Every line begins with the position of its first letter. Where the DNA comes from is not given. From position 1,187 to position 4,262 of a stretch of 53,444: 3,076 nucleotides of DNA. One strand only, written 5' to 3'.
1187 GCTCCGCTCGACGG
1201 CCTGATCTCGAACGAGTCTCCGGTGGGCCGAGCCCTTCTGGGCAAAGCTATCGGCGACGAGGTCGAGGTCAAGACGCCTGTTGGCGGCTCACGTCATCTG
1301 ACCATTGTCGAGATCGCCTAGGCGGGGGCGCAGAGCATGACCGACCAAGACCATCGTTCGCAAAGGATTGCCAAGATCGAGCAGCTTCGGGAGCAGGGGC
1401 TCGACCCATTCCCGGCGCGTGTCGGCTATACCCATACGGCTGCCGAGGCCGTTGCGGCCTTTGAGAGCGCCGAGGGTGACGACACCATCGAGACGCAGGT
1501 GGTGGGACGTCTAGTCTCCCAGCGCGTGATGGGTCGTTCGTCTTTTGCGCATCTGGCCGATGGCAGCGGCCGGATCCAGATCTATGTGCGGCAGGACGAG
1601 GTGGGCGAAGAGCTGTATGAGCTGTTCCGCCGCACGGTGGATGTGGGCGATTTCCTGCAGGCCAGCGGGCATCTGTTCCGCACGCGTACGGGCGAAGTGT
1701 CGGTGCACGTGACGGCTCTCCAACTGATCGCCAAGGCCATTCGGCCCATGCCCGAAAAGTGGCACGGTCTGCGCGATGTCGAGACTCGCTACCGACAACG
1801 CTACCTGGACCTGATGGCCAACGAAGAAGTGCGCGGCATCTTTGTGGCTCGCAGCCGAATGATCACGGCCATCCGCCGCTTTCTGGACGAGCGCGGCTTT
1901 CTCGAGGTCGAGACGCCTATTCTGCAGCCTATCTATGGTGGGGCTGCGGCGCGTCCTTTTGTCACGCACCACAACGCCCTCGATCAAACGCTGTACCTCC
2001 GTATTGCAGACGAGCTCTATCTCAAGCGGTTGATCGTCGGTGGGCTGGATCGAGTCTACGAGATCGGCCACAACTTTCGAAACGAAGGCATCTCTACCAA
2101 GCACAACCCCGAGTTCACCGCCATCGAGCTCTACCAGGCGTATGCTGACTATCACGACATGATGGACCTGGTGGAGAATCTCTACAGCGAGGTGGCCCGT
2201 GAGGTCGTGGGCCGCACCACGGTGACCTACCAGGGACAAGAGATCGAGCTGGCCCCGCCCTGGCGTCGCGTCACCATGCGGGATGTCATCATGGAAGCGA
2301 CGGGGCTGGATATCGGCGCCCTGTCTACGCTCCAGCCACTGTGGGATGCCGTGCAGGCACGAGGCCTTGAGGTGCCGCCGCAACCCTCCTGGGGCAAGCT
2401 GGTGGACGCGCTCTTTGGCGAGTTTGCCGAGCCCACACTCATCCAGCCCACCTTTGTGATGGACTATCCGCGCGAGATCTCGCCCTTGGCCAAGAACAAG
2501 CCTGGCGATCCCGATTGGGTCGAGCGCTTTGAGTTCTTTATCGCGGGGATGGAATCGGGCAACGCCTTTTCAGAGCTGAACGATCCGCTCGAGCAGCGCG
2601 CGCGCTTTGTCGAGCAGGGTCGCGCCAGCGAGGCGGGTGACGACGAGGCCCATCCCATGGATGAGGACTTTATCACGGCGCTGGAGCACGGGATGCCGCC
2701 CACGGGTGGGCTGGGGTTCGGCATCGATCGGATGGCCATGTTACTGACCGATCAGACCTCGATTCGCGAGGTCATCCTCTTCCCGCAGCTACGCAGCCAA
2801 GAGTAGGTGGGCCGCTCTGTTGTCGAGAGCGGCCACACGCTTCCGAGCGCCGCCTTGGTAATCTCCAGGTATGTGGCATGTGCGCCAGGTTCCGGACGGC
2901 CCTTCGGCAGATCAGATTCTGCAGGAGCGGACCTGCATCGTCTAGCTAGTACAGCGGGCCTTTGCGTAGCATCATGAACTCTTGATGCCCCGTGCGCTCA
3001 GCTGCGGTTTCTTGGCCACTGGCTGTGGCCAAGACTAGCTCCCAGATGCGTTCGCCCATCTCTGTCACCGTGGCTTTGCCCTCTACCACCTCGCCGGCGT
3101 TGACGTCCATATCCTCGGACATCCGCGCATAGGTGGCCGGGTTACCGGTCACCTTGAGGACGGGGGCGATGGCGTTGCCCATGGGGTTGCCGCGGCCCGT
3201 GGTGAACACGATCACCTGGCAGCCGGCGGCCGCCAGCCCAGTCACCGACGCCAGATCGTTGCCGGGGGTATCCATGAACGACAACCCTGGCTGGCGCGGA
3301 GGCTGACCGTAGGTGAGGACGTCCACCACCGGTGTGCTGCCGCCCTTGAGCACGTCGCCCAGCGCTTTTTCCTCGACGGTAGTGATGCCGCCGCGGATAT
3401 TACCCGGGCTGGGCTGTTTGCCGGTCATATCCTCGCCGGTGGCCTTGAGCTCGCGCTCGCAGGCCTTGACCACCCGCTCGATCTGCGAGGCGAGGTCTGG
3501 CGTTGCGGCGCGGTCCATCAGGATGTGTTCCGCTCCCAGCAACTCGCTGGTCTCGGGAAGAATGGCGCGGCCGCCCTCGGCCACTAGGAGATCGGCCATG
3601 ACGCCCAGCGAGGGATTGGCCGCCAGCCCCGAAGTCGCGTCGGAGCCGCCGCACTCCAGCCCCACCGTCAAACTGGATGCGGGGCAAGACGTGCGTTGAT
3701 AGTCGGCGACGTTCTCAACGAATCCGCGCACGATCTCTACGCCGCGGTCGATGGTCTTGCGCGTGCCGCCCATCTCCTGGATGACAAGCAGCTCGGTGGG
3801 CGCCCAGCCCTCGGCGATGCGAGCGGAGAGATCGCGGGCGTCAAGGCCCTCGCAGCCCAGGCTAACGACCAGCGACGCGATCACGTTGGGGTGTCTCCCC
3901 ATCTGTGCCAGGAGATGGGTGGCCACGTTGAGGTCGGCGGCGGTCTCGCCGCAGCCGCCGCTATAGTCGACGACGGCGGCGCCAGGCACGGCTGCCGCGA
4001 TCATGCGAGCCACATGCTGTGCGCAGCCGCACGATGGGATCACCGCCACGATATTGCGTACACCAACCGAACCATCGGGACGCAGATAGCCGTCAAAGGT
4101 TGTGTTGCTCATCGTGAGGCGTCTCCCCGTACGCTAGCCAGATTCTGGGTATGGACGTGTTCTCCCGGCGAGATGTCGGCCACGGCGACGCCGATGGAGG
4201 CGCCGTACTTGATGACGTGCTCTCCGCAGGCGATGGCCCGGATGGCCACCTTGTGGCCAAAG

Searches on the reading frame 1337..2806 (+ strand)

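Call 69: search_protein_families(library=pfam, proteins=[window:1337-2806:+], max_evalue=0.00001)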
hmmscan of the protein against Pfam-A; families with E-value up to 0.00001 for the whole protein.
window:1337-2806:+ (489 aa): 2 families
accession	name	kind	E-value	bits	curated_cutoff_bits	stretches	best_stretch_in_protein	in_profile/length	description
PF00152.25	tRNA-synt_2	-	7.1e-95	318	25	1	148-485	2-307/308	tRNA synthetases class II (D, K and N)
PF01336.31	tRNA_anti-codon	-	2.3e-12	47.1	27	1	54-131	2-75/75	OB-fold nucleic acid binding domain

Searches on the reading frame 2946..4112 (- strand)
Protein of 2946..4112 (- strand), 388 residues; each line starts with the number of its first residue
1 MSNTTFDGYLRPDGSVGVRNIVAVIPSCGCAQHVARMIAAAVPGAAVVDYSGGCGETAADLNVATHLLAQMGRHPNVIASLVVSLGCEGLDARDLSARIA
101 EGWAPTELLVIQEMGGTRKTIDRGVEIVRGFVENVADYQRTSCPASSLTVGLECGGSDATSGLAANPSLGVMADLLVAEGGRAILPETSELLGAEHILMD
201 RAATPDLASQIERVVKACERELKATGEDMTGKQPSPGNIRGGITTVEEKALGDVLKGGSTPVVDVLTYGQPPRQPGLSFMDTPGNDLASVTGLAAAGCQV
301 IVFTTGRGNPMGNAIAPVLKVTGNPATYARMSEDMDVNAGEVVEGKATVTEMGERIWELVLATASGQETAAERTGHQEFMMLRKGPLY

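Call 69: search_protein_families(library=pfam, proteins=[window:2946-4112:-], max_evalue=0.00001)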
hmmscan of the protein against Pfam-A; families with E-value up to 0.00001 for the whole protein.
window:2946-4112:- (388 aa): 2 families
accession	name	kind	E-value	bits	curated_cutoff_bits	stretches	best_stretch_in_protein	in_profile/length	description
PF20629.2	GD_AH_C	-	6.6e-98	327.3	26.8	1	146-385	2-240/242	D-galactarate/Altronate dehydratase, C-terminal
PF04295.18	GD_AH_second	-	3.4e-33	115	27.3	1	8-135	1-135/136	D-galactarate dehydratase/Altronate hydrolase, second domain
